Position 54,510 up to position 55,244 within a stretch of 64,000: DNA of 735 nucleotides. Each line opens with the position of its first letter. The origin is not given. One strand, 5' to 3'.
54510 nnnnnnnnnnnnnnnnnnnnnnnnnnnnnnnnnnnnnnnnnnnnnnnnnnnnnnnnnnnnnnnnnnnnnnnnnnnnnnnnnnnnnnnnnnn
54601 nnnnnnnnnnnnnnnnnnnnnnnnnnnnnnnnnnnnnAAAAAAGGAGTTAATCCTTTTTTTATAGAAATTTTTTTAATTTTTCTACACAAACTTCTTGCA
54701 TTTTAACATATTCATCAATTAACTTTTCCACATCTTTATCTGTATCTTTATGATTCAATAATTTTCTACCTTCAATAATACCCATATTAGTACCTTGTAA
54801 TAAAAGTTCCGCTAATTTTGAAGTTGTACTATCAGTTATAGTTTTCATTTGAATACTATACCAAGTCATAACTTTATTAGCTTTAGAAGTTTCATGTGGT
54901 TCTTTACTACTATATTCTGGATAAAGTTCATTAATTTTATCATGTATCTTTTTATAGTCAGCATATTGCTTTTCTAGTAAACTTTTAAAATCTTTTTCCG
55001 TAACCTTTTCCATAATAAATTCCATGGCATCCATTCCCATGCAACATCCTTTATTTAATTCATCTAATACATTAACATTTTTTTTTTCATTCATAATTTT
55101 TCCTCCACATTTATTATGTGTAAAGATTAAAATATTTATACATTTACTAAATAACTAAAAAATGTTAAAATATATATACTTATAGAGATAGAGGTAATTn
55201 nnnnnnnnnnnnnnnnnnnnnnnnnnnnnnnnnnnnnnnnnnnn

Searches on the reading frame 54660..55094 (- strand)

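Call 92: search_protein_families(library=pfam, proteins=[window:54660-55094:-], max_evalue=0.001)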
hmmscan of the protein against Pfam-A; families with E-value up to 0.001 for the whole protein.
window:54660-55094:- (144 aa): 1 family
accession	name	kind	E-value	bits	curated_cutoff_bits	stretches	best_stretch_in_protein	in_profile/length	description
PF09537.16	DUF2383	-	1.1e-05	26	30.8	1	7-100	3-96/111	Domain of unknown function (DUF2383)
